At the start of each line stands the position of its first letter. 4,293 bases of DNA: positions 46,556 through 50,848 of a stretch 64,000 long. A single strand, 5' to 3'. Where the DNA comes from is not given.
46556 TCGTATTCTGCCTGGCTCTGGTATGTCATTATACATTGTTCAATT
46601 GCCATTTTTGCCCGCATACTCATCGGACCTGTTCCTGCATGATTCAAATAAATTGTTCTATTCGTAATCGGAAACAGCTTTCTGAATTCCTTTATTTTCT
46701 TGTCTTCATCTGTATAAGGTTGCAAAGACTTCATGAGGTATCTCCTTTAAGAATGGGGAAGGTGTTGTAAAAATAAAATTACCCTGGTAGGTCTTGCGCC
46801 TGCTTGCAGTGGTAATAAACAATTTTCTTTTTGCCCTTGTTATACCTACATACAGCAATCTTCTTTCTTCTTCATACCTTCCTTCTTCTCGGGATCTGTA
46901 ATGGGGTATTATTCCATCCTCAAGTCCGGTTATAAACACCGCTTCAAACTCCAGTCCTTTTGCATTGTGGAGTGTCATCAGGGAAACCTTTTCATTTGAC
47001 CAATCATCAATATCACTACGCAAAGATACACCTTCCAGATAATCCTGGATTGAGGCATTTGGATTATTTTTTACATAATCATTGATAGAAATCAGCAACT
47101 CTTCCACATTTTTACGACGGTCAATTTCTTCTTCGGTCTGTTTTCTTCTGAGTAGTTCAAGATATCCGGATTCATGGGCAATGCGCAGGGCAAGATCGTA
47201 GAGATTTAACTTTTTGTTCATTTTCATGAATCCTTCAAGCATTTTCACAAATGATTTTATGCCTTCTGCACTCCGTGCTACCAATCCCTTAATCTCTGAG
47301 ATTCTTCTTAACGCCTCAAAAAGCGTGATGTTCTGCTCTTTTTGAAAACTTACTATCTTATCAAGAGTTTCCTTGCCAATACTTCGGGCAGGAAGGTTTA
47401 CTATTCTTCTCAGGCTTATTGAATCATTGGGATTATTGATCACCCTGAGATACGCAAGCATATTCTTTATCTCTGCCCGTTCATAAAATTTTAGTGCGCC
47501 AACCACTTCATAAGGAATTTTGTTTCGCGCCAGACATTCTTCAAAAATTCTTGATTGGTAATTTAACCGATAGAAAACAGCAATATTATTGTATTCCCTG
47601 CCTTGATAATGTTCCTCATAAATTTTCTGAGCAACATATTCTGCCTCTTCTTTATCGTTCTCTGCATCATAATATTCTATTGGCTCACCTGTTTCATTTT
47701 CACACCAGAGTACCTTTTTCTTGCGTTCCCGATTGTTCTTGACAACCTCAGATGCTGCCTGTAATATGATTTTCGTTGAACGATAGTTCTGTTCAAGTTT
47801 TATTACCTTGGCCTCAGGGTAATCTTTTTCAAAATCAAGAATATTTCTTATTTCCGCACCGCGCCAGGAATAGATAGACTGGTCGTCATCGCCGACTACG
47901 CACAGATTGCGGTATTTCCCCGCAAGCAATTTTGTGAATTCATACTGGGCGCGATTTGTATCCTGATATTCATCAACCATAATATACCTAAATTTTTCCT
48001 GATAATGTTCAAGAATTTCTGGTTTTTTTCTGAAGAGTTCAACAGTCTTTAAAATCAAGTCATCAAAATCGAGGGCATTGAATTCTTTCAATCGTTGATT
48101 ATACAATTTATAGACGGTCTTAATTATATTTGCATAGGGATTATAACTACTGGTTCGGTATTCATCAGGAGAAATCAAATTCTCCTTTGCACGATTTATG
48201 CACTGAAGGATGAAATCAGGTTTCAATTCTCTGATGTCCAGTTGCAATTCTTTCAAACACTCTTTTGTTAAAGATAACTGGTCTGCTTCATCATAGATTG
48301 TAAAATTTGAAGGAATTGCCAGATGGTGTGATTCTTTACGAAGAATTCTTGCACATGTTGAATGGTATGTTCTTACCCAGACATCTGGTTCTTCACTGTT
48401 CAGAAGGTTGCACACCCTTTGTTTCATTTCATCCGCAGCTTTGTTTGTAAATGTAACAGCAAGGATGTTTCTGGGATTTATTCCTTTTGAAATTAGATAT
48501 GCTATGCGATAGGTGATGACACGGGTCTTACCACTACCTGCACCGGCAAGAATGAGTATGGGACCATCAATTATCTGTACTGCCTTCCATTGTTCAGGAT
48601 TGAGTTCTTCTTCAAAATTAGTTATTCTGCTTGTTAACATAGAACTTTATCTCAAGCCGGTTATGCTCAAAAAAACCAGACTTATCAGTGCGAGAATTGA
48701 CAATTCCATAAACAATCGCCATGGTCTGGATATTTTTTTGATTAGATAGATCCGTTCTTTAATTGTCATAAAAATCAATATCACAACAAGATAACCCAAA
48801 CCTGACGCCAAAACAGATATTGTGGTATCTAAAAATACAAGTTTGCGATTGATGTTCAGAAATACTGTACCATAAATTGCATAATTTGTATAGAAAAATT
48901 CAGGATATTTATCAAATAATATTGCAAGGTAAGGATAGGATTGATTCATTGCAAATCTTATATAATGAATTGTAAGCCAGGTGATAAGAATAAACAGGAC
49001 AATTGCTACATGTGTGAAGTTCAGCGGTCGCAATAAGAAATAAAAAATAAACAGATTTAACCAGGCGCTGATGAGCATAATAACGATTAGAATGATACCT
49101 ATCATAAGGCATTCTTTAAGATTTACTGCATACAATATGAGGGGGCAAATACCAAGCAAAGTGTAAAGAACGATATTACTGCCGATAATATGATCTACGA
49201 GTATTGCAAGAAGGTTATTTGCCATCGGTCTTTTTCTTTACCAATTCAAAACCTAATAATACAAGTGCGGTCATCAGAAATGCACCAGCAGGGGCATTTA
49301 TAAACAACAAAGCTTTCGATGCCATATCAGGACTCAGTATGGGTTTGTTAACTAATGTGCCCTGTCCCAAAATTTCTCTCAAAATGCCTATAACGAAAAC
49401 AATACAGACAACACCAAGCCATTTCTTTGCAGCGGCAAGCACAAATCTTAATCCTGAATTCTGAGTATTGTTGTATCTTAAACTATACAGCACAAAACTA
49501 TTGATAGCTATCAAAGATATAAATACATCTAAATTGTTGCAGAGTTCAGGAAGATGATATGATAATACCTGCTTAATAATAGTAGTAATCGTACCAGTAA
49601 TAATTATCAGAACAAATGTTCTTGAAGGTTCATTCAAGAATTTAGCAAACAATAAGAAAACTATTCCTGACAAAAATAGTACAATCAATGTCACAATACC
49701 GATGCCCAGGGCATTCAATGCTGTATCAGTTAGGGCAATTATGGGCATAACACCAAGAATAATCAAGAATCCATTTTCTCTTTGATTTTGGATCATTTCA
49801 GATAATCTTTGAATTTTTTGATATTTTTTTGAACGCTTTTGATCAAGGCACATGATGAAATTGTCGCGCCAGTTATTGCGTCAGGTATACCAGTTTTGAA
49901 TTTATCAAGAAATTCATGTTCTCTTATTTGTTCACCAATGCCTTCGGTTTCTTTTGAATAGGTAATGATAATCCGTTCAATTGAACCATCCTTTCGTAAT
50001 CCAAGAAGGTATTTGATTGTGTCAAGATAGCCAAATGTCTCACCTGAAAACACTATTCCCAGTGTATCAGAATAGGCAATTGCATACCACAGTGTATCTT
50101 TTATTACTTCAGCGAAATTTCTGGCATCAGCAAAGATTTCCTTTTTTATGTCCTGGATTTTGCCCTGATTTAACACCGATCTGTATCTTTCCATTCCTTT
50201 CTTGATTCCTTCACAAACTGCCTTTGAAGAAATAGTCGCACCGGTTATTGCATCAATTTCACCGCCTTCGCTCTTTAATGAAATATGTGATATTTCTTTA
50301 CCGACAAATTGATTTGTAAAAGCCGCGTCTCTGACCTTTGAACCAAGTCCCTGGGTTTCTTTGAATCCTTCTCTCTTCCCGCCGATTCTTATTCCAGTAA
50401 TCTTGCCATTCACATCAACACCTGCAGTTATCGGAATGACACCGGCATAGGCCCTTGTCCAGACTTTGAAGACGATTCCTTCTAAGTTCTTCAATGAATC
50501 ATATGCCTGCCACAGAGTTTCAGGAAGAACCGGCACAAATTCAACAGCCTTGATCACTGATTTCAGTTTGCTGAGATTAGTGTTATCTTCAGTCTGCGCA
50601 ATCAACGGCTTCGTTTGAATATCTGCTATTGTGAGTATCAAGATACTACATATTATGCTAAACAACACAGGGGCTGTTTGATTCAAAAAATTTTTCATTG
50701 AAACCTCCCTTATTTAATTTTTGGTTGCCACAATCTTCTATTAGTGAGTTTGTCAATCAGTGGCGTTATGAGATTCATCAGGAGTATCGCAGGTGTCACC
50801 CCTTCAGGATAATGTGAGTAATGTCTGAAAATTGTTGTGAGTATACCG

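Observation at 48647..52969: Rewired Rnf-like complex: rnfCDGEA without rnfB, dead A/E iron-sulfur relay, doubled extracytoplasmic flavoprotein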

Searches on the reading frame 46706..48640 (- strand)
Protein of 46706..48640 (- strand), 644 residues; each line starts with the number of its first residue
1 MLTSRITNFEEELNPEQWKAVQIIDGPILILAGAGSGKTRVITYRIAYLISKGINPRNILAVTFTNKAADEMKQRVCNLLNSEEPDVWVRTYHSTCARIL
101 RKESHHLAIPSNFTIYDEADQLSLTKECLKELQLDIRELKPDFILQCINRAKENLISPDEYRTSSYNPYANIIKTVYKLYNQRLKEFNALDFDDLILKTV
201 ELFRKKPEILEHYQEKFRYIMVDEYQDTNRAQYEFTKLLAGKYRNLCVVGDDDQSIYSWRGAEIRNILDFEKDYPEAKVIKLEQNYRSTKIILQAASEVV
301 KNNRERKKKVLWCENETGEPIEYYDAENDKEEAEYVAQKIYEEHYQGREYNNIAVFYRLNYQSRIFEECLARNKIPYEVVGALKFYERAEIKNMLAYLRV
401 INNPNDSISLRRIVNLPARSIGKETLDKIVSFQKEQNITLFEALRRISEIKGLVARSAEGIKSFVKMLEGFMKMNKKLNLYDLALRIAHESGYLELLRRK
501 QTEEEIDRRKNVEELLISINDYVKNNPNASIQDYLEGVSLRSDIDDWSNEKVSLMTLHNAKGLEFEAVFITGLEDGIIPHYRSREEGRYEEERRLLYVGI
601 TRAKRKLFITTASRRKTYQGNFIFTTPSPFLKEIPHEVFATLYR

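Call 3: search_protein_families(library=pfam, proteins=[window:46706-48640:-], max_evalue=0.01)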
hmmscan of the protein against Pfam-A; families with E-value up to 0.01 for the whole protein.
window:46706-48640:- (644 aa): 13 families
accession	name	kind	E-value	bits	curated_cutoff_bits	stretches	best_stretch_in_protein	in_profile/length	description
PF00580.27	UvrD-helicase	-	3.5e-98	329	23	1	13-275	1-271/271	UvrD/REP helicase N-terminal domain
PF13361.12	UvrD_C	-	1.5e-78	265.2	25.6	1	280-613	1-349/350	UvrD-like helicase C-terminal domain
PF13245.12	AAA_19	-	1.4e-22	80.7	25.1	1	17-258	1-132/134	AAA domain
PF13538.12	UvrD_C_2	-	9.6e-12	45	27.4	1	553-609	3-51/52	UvrD-like helicase C-terminal domain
PF01443.25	Viral_helicase1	-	7.6e-09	36.2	21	0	550-610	175-227/228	Viral superfamily 1 RNA helicase core domain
PF13086.12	AAA_11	-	7.6e-08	32.9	27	1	17-224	6-221/257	AAA domain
PF13604.12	AAA_30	-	1.5e-07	31.8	27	1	12-76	1-66/191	AAA domain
PF13401.12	AAA_22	-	3.1e-05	24.7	27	1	26-137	6-108/130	AAA domain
PF13087.12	AAA_12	-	0.00046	20.3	27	0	540-611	125-192/195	AAA domain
PF18903.5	DUF5659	-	0.0015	18.8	23.6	0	44-100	10-70/75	Domain of unknown function (DUF5659)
PF04851.21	ResIII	-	0.0055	17.1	22.5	0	15-84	6-81/164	Type III restriction enzyme, res subunit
PF25109.1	HAD_PNKP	-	0.0079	16.8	27.6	0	270-354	26-116/143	Polynucleotide kinase PNKP phosphatase domain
PF00270.35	DEAD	-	0.0098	16.1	26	0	15-83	2-72/167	DEAD/DEAH box helicase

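Call 4: search_protein_families(library=ncbifam, proteins=[window:46706-48640:-], max_evalue=0.01)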
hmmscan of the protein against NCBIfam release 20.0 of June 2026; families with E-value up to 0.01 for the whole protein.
window:46706-48640:- (644 aa): 19 families
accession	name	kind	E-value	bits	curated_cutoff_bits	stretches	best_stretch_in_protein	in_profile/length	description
TIGR01073.1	pcrA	equivalog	6.1e-247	821.6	911.2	1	11-641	3-638/725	DNA helicase PcrA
NF008743.0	PRK11773.1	equivalog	6e-196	653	965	1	9-639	6-641/720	DNA helicase II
TIGR01074.1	rep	equivalog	3.1e-194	647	951.45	1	13-637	2-636/668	DNA helicase Rep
TIGR01075.1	uvrD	equivalog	9e-190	632.5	1144.45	1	11-640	3-637/715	DNA helicase II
NF008172.0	PRK10919.1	equivalog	9.9e-155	516.4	1168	1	13-637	3-636/673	DNA helicase Rep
TIGR02785.1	addA_Gpos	equivalog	6.9e-57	193.1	707.65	4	169-300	337-480/1234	helicase-exonuclease AddAB subunit AddA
NF008276.0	PRK11054.1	equivalog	2.5e-51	175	543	3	151-311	369-527/684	DNA helicase IV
TIGR02784.1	addA_alphas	equivalog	2.9e-40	138.5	860.75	4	171-306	342-499/1138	double-strand break repair helicase AddA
NF010485.0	PRK13909.1-2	equivalog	7.6e-38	130.3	650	2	174-448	282-570/909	RecB-like helicase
TIGR00609.1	recB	equivalog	1.6e-37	129.2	696.05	3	171-305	324-460/1175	exodeoxyribonuclease V subunit beta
NF010487.0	PRK13909.1-4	equivalog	5.9e-37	127.4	759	2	142-400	252-525/924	RecB-like helicase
NF041464.1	HelD_BACSU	equivalog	2.5e-17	62.1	419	1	212-372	542-695/779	RNA polymerase recycling motor HelD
NF010486.0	PRK13909.1-3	equivalog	5.1e-15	54.6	1109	2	30-83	10-64/921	RecB-like helicase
NF010484.0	PRK13909.1-1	equivalog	2.1e-14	52.2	1074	2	30-80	10-60/945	RecB-like helicase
NF008128.0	PRK10876.1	equivalog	8.9e-13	46.8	1697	1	180-301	339-462/1181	exodeoxyribonuclease V subunit beta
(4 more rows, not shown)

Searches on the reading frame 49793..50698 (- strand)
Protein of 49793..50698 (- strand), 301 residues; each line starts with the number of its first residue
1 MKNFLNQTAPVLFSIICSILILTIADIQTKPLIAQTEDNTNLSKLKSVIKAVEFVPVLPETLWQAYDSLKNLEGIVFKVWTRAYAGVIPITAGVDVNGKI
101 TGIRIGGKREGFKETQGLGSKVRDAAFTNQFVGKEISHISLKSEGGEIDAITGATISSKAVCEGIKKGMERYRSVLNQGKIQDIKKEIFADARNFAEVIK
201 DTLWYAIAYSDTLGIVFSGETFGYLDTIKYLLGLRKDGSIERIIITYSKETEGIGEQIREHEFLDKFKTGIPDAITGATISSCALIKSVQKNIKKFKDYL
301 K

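Call 3: search_protein_families(library=pfam, proteins=[window:49793-50698:-], max_evalue=0.01)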
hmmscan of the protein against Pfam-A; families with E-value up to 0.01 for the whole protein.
window:49793-50698:- (301 aa): 1 family
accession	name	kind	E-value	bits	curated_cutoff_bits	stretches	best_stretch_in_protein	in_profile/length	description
PF04205.19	FMN_bind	-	1.7e-25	89.9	22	2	84-169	2-76/77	FMN-binding domain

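Call 4: search_protein_families(library=ncbifam, proteins=[window:49793-50698:-], max_evalue=0.01)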
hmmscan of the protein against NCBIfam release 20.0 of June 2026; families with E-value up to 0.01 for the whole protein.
window:49793-50698:- (301 aa): 12 families
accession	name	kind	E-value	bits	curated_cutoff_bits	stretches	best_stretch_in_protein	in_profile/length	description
NF045876.1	RnfG_DVU2794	exception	8.3e-32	110.2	205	2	71-175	81-182/190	RnfABCDGE type electron transport complex subunit G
TIGR01947.1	rnfG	subfamily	2.2e-30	106.2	102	2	12-171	6-184/187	RnfABCDGE type electron transport complex subunit G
NF041840.1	rnfG_Methano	equivalog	1.6e-29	102.8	230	2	11-171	16-183/189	Rnf electron transport complex subunit RnfG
NF002519.0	PRK01908.1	equivalog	3.7e-15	56.1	178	1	80-174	97-194/209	electron transport complex subunit RsxG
NF003753.0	PRK05346.2-4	equivalog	1.1e-08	34.7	329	1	114-178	164-245/249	Na(+)-translocating NADH-quinone reductase subunit C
TIGR01938.1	nqrC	equivalog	1.6e-08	34.5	144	1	114-177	173-250/251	NADH:ubiquinone reductase (Na(+)-transporting) subunit C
NF003749.0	PRK05346.1-5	equivalog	5.1e-06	26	255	1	113-166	175-239/261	Na(+)-translocating NADH-quinone reductase subunit C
NF003755.0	PRK05346.2-6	equivalog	1.8e-05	23.8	563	0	110-149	204-240/310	Na(+)-translocating NADH-quinone reductase subunit C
NF003750.0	PRK05346.2-1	equivalog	4.5e-05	23.1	352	1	113-177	148-223/225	Na(+)-translocating NADH-quinone reductase subunit C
NF003747.0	PRK05346.1-2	equivalog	0.00018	20.9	336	0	113-181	171-253/260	Na(+)-translocating NADH-quinone reductase subunit C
NF003754.0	PRK05346.2-5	equivalog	0.0012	18.3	677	0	212-268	178-235/320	Na(+)-translocating NADH-quinone reductase subunit C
NF003752.0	PRK05346.2-3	equivalog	0.0025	17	617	0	147-176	272-301/316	Na(+)-translocating NADH-quinone reductase subunit C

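Call 7: find_encoding_contigs(protein=window:49793-50698:-, flank=10000, max_places=6)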
Protein window:49793-50698:- (301 aa): no gene with exactly this product is on record in the collection.

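Call 48: search_solved_structures(query=window:49793-50698:-, max_evalue=0.01, show_alignments=3)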
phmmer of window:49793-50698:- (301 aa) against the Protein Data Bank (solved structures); distinct sequences matched with E-value up to 0.01: 4.
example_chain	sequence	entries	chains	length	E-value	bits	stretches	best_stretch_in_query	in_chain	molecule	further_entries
7zc6_G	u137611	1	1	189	6.3e-15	58.9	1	11-180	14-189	RnfG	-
9eri_G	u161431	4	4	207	1.6e-10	44.5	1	53-174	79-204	Na(+)-translocating ferredoxin:NAD(+) oxidoreductase complex subunit G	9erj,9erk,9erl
8ahx_G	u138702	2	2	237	5.2e-06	29.6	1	71-170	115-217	Ion-translocating oxidoreductase complex subunit G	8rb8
8rb9_G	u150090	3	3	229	5.3e-06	29.6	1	71-170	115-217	Ion-translocating oxidoreductase complex subunit G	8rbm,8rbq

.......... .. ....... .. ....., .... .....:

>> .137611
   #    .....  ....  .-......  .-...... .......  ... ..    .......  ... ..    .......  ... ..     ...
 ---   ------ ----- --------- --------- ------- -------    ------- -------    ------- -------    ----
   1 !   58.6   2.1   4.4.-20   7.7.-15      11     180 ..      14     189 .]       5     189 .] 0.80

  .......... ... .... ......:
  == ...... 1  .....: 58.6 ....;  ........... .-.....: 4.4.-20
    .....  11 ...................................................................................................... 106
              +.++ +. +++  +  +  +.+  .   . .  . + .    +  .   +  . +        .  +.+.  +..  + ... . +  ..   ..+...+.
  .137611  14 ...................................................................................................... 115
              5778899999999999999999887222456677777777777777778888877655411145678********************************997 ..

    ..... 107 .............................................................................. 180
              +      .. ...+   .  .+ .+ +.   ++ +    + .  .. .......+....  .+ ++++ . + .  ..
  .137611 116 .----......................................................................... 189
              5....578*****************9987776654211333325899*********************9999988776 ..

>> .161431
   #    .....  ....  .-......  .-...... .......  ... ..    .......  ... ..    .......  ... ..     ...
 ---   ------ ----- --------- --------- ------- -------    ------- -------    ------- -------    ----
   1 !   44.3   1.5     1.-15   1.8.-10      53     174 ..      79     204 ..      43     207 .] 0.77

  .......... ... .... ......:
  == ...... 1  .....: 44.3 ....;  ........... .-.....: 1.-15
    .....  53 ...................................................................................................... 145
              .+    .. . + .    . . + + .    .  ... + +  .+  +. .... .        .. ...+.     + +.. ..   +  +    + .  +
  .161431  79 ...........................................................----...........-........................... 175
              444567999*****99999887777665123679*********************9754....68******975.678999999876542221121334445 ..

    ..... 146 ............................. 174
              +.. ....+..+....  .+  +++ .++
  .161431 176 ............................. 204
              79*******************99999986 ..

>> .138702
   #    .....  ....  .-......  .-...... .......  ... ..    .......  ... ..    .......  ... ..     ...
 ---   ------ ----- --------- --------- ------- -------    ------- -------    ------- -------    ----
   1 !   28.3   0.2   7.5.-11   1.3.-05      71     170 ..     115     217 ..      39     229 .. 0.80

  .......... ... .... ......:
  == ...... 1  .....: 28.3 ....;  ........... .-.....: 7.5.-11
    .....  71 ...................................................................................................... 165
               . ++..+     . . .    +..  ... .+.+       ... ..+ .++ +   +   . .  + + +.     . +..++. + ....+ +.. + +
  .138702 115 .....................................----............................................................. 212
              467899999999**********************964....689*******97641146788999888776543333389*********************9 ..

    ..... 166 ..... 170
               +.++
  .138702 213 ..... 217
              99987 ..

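Call 67: find_homologous_proteins(query=window:49793-50698:-, max_evalue=0.00001)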
Query window:49793-50698:- (301 aa): 1590 proteins with E <= 0.00001 among 8000 candidates; the best 120 are listed.
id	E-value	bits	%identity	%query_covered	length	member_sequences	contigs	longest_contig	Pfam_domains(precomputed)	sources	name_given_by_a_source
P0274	9.6e-192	654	100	100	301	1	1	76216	PF04205.20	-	-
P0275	2.8e-124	433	70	91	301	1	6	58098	PF04205.20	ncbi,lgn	ncbi:MAG: FMN-binding protein [candidate division WOR-3 bacterium]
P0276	3.0e-123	429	66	99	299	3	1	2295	PF04205.20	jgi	-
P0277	4.3e-122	425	65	100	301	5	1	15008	PF04205.20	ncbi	ncbi:MAG: FMN-binding protein [bacterium]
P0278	7.0e-122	425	65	100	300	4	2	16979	PF04205.20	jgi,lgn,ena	-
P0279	4.2e-121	422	65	97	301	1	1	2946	PF04205.20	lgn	-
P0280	1.6e-120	420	68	94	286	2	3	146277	PF04205.20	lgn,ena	-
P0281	2.9e-120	419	66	97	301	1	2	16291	PF04205.20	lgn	-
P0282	1.1e-119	418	70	90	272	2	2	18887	PF04205.20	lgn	-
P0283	2.3e-119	416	65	99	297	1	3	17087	PF04205.20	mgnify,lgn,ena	mgnify:CR=1 FL=1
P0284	7.8e-119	415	69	90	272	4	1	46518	PF04205.20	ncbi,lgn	-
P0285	8.9e-118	411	65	100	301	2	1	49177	PF04205.20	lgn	-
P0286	2.0e-116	407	63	100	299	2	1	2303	PF04205.20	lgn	-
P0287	1.3e-115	404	63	99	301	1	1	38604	PF04205.20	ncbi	-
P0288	2.6e-111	390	59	95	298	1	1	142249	PF04205.20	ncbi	-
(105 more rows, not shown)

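Call 78: predict_structure(alignment_id=A3)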
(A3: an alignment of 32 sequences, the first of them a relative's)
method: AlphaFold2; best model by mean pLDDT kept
length: 301 residues; sequences in the alignment: 32
mean_pLDDT: 85.5   pTM: 0.58
mean pLDDT of the five models: 85.5, 84.9, 82.8, 79.7, 76.9
residues with pLDDT >= 90: 126; 70-90: 149; 50-70: 22; < 50: 4
segments of 3 or more residues with pLDDT < 50: 179-181
pLDDT, mean of each block of 10 residues (from residue 1): 69 91 82 57 90 81 87 91 85 95 90 77 92 95 92 87 91 65 79 86 88 93 88 94 86 77 90 86 94 92 74
secondary structure, 60 per line:
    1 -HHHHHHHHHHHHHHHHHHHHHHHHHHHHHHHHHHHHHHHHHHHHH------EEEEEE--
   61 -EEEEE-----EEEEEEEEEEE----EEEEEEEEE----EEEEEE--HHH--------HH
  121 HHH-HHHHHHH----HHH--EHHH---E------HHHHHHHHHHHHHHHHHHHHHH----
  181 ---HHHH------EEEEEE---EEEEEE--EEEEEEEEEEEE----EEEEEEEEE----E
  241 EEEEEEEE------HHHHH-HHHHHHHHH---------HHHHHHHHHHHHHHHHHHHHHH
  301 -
elements in order: H2-46 E53-58 E62-66 E72-82 E87-95 E100-105 H119-123 H125-131 H155-176 H184-187 E194-199 E203-208 E211-222 E227-235 E240-248 H255-259 H261-269 H279-300
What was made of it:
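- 49793..50698 (-): rnfG (301 aa). N-terminal membrane helix plus two tandem FMN-binding domains, each with a DAITGAT flavinylation motif (residues 149 and 273). AlphaFold mean pLDDT 85.5 (call 78).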

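Call 81: fold_search(model_id=the predicted structure, library=pdb)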
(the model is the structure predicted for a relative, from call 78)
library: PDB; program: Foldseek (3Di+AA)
matches with E <= 10: 411; with E <= 0.001: 19
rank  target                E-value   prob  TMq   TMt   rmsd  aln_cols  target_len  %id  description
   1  7zc6_G                1.6e-09  1.00  0.48  0.73   3.8       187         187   28  Na+ - translocating ferredoxin: NAD+ reductase (Rnf) of C. tetanomorphum (released 2022-09-28)
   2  8ahx_G                3.2e-08  1.00  0.48  0.71   3.8       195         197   23  Cryo-EM structure of the nitrogen-fixation associated NADH:ferredoxin oxidoreductase RNF from Azotobacter vinelandii (released 2023-11-01)
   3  8rb8_G                3.6e-08  1.00  0.48  0.72   3.7       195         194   23  Cryo-EM structure of the NADH:ferredoxin oxidoreductase RNF from Azotobacter vinelandii, purified with 2-ME/TCEP, NADH (released 2024-06-26)
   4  8rb9_G                3.8e-08  1.00  0.48  0.71   3.8       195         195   23  Cryo-EM structure of the NADH:ferredoxin oxidoreductase RNF from Azotobacter vinelandii, NADH added (released 2024-06-26)
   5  9eri_G                8.6e-08  1.00  0.45  0.63   4.6       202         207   26  Cryo-EM structure of sodium pumping Rnf complex from Acetobacterium woodii bound to NADH (released 2025-03-05)
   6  8a1u_C                5.8e-06  1.00  0.41  0.49   6.8       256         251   16  Sodium pumping NADH-quinone oxidoreductase with substrates NADH and Q2 (released 2023-09-20)
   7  4xhf_B                6.2e-06  1.00  0.34  0.44   3.3       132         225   21  Crystal structure of Shewanella oneidensis NqrC (released 2015-12-16)
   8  4xhf_A                6.2e-06  1.00  0.33  0.44   3.3       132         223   21  Crystal structure of Shewanella oneidensis NqrC (released 2015-12-16)
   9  7xk3_C                8.8e-06  1.00  0.45  0.53   6.6       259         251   15  Cryo-EM structure of Na+-pumping NADH-ubiquinone oxidoreductase from Vibrio cholerae, state 1 (released 2022-07-20)
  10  4xhf_D                1.2e-05  1.00  0.33  0.44   3.8       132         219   21  Crystal structure of Shewanella oneidensis NqrC (released 2015-12-16)
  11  8ad0_C                1.3e-05  1.00  0.41  0.48   6.4       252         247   17  X-ray structure of Na+-NQR from Vibrio cholerae in different conformation at 3.1 A (released 2023-07-12)
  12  4xhf_C                1.9e-05  1.00  0.32  0.43   4.4       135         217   20  Crystal structure of Shewanella oneidensis NqrC (released 2015-12-16)
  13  4xa7                  3.2e-05  1.00  0.32  0.41   4.4       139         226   19  Soluble part of holo NqrC from V. harveyi (released 2015-03-18)
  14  8a1y_C                3.8e-05  1.00  0.40  0.47   8.4       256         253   15  Sodium pumping NADH-quinone oxidoreductase with inhibitor HQNO (released 2023-06-14)
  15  8evu_C                4.8e-05  1.00  0.40  0.48   8.6       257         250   15  Cryo EM structure of Vibrio cholerae NQR (released 2022-11-16)
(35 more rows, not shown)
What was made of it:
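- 49793..50698 (-): Foldseek top hits are RnfG and NqrC (call 81).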
